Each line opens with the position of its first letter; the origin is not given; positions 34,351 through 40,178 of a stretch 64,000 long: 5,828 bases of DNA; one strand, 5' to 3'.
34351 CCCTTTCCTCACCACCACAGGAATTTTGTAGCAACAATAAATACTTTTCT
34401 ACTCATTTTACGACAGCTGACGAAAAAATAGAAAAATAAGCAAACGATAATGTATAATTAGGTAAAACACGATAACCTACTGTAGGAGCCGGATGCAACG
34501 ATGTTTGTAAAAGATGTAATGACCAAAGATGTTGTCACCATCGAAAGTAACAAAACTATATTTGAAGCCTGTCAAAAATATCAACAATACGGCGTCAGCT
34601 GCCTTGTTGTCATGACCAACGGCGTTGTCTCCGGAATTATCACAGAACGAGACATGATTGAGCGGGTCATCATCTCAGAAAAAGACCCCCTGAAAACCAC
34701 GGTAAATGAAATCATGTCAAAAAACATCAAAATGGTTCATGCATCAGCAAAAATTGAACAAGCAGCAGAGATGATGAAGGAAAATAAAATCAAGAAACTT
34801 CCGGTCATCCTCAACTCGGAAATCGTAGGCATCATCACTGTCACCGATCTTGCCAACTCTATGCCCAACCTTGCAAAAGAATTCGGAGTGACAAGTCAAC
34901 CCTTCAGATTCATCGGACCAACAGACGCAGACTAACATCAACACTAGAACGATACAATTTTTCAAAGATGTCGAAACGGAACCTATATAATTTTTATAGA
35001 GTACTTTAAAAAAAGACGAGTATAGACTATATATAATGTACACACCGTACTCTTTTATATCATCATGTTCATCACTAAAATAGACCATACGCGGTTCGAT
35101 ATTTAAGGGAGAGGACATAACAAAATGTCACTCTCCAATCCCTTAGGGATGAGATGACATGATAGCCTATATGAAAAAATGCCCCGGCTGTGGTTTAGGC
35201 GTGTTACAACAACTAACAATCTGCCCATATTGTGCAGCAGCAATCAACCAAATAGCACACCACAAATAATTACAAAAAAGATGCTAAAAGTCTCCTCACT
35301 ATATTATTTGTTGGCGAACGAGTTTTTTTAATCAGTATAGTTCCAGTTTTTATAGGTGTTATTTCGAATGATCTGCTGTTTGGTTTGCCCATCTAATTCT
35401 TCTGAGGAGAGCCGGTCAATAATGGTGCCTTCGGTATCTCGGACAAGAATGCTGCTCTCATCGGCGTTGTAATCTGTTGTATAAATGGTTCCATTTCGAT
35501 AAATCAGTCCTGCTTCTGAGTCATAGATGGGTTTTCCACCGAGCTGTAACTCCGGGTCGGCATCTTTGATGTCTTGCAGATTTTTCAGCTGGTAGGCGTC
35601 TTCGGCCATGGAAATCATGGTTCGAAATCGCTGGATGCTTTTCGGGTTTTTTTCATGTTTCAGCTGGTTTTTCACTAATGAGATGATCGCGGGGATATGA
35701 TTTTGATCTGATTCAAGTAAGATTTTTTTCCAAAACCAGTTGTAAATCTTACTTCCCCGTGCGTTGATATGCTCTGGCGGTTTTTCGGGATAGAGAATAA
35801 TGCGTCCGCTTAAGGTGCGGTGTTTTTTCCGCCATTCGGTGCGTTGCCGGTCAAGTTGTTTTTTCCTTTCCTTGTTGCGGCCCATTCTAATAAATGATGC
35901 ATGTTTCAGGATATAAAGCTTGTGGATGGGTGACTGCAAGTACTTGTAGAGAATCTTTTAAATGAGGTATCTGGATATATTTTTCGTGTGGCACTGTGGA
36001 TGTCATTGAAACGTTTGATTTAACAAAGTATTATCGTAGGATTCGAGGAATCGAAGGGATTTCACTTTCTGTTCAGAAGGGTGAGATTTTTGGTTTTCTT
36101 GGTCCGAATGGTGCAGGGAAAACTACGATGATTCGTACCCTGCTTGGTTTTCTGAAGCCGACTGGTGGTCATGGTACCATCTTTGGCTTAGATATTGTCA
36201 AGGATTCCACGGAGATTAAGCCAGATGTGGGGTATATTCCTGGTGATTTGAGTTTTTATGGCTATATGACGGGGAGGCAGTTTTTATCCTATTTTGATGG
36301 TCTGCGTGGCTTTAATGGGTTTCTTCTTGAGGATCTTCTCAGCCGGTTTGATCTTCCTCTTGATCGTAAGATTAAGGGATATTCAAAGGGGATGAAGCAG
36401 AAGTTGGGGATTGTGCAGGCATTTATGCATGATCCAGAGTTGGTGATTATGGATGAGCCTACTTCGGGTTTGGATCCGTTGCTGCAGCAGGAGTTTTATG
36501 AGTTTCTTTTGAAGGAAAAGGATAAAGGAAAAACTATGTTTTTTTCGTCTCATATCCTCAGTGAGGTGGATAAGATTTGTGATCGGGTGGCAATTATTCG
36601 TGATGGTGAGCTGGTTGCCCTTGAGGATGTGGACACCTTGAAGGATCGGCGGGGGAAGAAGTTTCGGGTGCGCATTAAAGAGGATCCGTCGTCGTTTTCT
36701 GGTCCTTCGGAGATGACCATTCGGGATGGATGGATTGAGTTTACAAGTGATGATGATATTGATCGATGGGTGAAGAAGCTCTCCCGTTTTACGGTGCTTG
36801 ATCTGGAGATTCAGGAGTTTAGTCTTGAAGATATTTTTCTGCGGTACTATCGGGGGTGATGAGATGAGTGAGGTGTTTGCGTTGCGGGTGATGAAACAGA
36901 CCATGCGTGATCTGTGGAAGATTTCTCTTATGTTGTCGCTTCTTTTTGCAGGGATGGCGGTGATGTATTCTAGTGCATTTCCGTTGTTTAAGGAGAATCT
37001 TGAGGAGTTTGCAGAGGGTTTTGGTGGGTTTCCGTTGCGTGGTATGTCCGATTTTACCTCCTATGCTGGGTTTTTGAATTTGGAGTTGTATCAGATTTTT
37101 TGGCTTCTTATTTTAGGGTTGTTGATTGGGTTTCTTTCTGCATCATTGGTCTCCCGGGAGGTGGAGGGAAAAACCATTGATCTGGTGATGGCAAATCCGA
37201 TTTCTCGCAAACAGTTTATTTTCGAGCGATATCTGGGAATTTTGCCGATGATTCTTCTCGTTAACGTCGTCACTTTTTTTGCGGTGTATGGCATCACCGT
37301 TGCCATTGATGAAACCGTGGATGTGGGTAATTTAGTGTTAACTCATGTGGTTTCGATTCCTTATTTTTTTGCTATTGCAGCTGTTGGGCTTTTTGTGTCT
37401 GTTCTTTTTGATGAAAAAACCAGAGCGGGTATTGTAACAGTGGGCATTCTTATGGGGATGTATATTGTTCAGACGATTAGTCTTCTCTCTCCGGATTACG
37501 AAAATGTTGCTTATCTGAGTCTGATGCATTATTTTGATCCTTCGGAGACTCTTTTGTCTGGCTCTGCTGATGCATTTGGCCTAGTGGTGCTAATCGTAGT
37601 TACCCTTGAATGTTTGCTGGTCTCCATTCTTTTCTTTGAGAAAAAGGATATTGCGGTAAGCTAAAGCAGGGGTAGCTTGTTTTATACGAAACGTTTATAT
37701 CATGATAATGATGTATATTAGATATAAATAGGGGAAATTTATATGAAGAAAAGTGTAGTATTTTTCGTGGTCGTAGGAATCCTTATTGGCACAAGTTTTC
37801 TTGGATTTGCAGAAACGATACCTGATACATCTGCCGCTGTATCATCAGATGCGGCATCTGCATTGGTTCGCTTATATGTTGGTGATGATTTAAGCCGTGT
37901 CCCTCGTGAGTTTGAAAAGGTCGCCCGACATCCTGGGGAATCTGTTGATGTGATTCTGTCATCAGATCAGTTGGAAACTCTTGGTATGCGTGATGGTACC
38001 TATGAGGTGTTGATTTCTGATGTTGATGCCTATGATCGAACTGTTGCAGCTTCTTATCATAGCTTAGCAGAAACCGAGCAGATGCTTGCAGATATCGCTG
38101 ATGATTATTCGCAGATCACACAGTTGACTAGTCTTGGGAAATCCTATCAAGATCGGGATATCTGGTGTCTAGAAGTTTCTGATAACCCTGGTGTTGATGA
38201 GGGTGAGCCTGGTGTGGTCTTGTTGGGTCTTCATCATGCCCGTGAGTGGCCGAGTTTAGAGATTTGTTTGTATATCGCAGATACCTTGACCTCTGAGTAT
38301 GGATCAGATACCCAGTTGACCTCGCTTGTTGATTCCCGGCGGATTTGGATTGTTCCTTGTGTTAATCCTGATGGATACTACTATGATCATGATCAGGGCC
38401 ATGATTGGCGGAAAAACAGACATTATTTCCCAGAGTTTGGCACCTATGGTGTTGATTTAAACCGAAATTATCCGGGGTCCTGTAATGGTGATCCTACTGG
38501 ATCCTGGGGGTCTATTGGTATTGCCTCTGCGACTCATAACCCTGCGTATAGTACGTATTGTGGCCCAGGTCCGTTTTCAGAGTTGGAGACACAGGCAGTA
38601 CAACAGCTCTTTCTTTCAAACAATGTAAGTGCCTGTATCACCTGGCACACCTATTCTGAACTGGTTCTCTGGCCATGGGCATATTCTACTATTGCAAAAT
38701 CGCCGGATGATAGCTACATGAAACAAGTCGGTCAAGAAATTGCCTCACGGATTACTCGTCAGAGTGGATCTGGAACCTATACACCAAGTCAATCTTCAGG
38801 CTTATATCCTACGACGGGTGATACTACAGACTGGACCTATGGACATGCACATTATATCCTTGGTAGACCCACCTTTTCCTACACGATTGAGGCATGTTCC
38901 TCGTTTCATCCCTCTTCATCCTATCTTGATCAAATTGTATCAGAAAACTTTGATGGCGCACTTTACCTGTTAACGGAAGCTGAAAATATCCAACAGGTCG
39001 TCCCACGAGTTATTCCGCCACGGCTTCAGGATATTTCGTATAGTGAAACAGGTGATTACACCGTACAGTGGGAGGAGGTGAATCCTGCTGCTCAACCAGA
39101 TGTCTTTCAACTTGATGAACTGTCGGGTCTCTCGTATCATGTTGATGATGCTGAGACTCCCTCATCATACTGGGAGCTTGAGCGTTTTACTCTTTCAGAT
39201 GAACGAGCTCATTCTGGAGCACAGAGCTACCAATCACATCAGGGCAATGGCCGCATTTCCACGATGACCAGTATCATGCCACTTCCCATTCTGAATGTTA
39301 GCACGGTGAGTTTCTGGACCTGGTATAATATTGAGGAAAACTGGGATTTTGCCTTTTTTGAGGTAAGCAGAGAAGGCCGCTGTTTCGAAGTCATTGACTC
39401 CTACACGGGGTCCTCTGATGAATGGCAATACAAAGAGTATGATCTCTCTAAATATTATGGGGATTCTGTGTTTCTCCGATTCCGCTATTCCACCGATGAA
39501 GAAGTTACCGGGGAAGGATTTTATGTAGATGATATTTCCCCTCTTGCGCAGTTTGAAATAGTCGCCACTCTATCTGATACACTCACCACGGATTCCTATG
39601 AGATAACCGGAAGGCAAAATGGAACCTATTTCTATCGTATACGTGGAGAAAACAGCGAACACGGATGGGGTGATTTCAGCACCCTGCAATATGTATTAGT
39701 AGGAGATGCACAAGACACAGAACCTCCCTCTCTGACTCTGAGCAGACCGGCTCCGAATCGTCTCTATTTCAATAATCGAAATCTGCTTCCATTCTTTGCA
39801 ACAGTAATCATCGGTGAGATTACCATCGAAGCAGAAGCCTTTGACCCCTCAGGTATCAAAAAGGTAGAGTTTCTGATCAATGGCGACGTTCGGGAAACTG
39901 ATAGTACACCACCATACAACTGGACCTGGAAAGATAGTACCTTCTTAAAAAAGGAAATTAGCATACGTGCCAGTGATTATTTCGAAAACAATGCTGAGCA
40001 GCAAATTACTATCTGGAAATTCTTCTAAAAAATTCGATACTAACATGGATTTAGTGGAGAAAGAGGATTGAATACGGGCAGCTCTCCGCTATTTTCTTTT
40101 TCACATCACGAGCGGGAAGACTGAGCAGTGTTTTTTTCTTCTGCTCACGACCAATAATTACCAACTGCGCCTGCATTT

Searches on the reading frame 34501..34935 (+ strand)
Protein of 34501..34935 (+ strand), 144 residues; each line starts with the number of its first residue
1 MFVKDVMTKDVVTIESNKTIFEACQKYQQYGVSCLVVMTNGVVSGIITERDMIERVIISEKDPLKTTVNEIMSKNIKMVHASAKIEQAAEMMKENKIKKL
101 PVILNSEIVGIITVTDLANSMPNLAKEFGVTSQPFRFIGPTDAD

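Call 57: search_protein_families(library=pfam, proteins=[window:34501-34935:+], max_evalue=0.0001)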
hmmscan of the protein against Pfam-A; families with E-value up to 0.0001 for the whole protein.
window:34501-34935:+ (144 aa): 1 family
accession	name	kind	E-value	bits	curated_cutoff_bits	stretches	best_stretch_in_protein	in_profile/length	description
PF00571.33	CBS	-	1.5e-28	99.3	24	2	3-56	1-55/57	CBS domain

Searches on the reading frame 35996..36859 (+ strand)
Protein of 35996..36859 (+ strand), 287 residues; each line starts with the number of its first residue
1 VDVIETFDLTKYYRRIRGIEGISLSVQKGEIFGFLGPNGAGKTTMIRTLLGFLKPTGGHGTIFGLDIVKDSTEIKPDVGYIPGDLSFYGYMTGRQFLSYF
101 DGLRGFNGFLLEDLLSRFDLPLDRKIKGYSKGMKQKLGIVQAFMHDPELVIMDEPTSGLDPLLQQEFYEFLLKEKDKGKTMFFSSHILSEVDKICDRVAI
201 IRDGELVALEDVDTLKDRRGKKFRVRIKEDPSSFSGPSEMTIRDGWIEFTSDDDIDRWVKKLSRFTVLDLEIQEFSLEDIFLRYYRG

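Call 57: search_protein_families(library=pfam, proteins=[window:35996-36859:+], max_evalue=0.0001)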
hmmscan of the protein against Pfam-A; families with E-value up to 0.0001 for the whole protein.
window:35996-36859:+ (287 aa): 2 families
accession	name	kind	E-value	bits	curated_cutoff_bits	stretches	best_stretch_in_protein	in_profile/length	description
PF00005.33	ABC_tran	-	6e-24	85.6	25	1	20-157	2-137/137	ABC transporter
PF13304.12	AAA_21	-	1.4e-12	48.7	27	1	129-191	238-303/304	AAA domain, putative AbiEii toxin, Type IV TA system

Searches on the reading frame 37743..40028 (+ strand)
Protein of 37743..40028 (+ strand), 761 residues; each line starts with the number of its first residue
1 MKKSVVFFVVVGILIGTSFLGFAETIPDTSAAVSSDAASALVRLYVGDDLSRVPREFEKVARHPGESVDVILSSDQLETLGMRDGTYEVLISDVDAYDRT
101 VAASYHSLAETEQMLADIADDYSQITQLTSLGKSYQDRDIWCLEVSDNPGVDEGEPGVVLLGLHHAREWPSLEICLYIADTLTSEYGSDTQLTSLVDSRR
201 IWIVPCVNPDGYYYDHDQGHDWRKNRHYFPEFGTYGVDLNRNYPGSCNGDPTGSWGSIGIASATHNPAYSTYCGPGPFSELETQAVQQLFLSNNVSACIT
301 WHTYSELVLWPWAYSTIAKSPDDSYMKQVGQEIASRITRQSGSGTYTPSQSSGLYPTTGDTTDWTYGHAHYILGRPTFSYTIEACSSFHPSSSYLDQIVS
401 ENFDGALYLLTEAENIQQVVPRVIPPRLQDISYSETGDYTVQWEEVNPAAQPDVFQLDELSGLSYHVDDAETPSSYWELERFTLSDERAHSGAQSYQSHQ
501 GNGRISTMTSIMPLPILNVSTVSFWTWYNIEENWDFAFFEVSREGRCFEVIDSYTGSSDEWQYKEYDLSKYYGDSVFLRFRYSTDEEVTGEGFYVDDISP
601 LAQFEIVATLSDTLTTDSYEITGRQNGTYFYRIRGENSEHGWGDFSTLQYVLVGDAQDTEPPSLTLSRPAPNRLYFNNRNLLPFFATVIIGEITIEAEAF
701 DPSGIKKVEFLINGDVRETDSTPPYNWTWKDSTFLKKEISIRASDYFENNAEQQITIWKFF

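Call 57: search_protein_families(library=pfam, proteins=[window:37743-40028:+], max_evalue=0.0001)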
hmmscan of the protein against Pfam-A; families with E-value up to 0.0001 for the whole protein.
window:37743-40028:+ (761 aa): 3 families
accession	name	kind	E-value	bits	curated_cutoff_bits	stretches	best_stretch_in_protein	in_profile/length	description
PF00246.29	Peptidase_M14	-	2.1e-67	228.2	21.6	1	112-404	2-285/286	Zinc carboxypeptidase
PF20773.4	InhA-like_MAM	-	1.8e-18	67.2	26.9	1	490-599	35-161/191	Immune inhibitor A-like, MAM domain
PF17957.7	Big_7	-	1.3e-10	42.2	24.1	1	691-733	18-60/70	Bacterial Ig domain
